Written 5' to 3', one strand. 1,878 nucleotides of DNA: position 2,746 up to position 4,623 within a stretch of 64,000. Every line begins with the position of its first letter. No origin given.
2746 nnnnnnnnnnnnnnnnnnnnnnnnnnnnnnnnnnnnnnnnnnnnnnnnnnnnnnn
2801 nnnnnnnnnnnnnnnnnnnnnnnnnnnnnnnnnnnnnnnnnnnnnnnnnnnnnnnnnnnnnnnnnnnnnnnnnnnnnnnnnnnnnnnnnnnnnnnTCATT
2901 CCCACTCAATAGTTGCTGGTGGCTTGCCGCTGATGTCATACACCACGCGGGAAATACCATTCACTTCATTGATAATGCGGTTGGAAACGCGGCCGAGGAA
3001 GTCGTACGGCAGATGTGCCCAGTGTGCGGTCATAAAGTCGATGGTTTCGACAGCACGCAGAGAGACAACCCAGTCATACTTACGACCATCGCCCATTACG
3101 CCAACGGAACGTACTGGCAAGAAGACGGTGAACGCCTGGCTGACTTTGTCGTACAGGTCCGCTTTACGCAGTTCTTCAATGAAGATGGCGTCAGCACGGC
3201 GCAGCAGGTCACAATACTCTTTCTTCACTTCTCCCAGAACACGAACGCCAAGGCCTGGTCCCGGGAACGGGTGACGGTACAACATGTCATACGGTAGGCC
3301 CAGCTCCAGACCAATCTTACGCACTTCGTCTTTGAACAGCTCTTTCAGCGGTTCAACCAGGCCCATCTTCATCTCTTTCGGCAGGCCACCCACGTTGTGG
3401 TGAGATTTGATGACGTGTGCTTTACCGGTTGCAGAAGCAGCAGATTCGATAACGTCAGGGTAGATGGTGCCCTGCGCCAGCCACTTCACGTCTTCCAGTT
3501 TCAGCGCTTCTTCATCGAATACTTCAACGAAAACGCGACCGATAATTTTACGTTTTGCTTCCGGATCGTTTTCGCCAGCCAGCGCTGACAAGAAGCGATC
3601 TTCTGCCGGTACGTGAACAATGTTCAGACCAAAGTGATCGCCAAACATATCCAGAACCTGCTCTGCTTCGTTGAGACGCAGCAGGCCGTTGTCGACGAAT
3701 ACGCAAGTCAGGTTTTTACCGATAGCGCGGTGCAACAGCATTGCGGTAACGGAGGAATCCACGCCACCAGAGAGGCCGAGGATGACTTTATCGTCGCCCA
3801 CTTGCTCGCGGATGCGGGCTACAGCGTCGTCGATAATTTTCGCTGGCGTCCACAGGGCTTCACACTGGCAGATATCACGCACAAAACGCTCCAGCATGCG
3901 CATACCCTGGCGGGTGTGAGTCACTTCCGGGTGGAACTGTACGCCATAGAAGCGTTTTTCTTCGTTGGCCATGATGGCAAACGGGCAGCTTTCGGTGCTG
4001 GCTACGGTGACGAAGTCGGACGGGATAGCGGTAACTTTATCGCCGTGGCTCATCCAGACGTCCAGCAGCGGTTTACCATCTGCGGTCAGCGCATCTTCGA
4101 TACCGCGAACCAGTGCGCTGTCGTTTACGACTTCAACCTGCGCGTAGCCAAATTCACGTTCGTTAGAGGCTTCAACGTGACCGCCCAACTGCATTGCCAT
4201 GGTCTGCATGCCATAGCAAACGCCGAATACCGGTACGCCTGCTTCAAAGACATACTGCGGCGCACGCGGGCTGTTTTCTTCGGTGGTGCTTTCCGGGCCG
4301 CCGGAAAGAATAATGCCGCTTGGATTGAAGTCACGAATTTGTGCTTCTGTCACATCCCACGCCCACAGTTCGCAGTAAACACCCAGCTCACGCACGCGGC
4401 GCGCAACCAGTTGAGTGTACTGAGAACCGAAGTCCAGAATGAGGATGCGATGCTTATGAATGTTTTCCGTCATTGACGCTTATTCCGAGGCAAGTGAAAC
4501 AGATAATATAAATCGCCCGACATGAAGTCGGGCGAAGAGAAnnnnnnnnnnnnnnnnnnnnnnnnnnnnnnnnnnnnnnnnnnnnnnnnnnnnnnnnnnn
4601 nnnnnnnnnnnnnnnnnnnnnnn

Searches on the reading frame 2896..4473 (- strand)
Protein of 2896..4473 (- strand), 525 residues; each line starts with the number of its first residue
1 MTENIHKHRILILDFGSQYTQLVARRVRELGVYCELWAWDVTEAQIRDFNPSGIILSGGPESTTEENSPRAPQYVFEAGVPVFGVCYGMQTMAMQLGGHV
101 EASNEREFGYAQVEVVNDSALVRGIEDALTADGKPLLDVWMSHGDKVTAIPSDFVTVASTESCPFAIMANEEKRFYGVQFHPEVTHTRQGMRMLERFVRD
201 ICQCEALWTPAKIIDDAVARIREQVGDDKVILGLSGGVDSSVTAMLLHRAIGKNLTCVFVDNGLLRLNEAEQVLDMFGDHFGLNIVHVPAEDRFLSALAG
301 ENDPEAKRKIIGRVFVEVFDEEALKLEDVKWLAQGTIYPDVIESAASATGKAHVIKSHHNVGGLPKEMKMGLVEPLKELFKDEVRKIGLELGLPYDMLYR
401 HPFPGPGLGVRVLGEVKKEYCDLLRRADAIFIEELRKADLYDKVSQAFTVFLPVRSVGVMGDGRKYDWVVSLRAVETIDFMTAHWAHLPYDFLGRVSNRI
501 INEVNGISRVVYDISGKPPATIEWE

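Call 8: search_protein_families(library=ncbifam, proteins=[window:2896-4473:-])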
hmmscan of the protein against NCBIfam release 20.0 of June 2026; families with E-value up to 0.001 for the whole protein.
window:2896-4473:- (525 aa): 38 families (the best 25 are shown)
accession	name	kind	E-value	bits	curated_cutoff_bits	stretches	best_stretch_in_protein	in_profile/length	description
NF000848.1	PRK00074.1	equivalog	3.6e-251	834.2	400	1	10-525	1-512/512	glutamine-hydrolyzing GMP synthase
TIGR00884.1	guaA_Cterm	equivalog_domain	6.8e-156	518.3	338.75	1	212-525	1-310/310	glutamine-hydrolyzing GMP synthase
TIGR00888.1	guaA_Nterm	equivalog_domain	8.6e-85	282.9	172.15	1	10-205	1-188/188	glutamine-hydrolyzing GMP synthase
NF001975.0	PRK00758.1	equivalog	1.9e-46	158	198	1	9-203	3-183/185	GMP synthase subunit A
NF010081.0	PRK13566.1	equivalog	2.9e-19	68.8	645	1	6-201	527-720/729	anthranilate synthase component I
NF005849.0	PRK07765.1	equivalog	7.6e-17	61.3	308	1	9-206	2-196/219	aminodeoxychorismate/anthranilate synthase component II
NF005743.0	PRK07567.1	equivalog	2.1e-16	59.9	264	1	73-188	87-196/245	glutamine amidotransferase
NF006562.0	PRK09065.1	equivalog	3.4e-16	59.5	205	1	75-187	86-193/242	glutamine amidotransferase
NF005799.0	PRK07649.1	equivalog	5.3e-15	55.5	327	1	40-200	33-187/195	aminodeoxychorismate/anthranilate synthase component II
NF011201.0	PRK14607.1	equivalog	3.9e-14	52.2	670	1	40-199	34-187/534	bifunctional anthranilate synthase component II/anthranilate phosphoribosyltransferase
TIGR01815.1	TrpE-clade3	equivalog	6.5e-14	50.8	739.15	1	8-202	517-709/717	anthranilate synthase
TIGR00566.1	trpG_papA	subfamily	1.1e-12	48.2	121.05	1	40-199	33-191/192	glutamine amidotransferase of anthranilate synthase or aminodeoxychorismate synthase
NF005458.0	PRK07053.1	equivalog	3e-12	46.4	250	1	76-188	80-184/234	glutamine amidotransferase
TIGR01368.1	CPSaseIIsmall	equivalog_domain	3.6e-12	45.9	307.35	1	6-99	174-266/361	glutamine-hydrolyzing carbamoyl-phosphate synthase small subunit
NF005946.0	PRK08007.1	equivalog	5.6e-12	45.6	332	1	11-199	3-186/187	aminodeoxychorismate synthase component 2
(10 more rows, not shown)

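Call 25: find_related_loci(query=window:2896-4473:-, collection=genome_contigs, flank=2000)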
Query window:2896-4473:- (525 aa) in genome_contigs; peptide patterns used: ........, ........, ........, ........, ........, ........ (x = any residue, [..] = any of these).
600 stretches matched a pattern (row limit reached: there are more); 599 encode a relative of the query (tblastn E <= 1e-3); the best 80 are kept; 80 distinct loci.
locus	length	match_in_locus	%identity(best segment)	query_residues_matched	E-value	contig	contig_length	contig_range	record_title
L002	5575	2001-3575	99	1-525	0e+0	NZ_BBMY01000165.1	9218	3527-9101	Escherichia albertii NBRC 107761 = DSM 17582 strain NBRC 107761, whole genome shotgun sequence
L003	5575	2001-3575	97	1-525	0e+0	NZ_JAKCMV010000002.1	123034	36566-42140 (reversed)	Enterobacter asburiae strain INSAq146 Aq146_contig_2, whole genome shotgun sequence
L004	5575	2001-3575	96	1-525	0e+0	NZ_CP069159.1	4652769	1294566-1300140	Citrobacter sp. R56 chromosome, complete genome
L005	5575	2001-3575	96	1-525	0e+0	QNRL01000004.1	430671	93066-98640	Pseudocitrobacter faecalis strain DSM 27453 Ga0244571_104, whole genome shotgun sequence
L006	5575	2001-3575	96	1-525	0e+0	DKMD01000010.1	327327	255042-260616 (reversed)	MAG TPA_asm: Pluralibacter sp. UBA7423 UBA7423_contig_11, whole genome shotgun sequence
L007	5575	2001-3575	96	1-525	0e+0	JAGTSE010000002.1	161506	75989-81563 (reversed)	MAG: Proteobacteria bacterium isolate CTSoil_132 scaffold_1, whole genome shotgun sequence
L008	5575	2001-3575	96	1-525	0e+0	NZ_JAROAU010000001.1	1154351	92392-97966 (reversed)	Kosakonia cowanii strain 282A-S69 282A_S69_1, whole genome shotgun sequence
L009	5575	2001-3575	96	1-525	0e+0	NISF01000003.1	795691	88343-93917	Enterobacter sp. 10-1 NODE_3_length_795873_cov_29.8976, whole genome shotgun sequence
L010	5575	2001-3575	96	1-525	0e+0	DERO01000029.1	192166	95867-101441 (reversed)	MAG TPA_asm: Leclercia adecarboxylata isolate UBA3338 UBA3338_contig_12, whole genome shotgun sequence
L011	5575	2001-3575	96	1-525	0e+0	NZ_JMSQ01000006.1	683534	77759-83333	Siccibacter colletis strain 1383 contig006, whole genome shotgun sequence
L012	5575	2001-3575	96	1-525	0e+0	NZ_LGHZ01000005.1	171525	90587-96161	Kluyvera genomosp. 1 strain L2 contig5, whole genome shotgun sequence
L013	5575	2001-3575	95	1-525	0e+0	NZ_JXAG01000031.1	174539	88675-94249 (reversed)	Enterobacter sp. Bisph1 contig031, whole genome shotgun sequence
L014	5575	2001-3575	95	1-525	0e+0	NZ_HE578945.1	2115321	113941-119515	Phytobacter massiliensis JC163 strain type strain: JC163, whole genome shotgun sequence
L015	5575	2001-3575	95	1-525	0e+0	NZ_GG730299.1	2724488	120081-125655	Citrobacter youngae ATCC 29220 Scfld0, whole genome shotgun sequence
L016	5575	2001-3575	95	1-525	0e+0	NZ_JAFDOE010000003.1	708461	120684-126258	Citrobacter sp. FP75 contig3, whole genome shotgun sequence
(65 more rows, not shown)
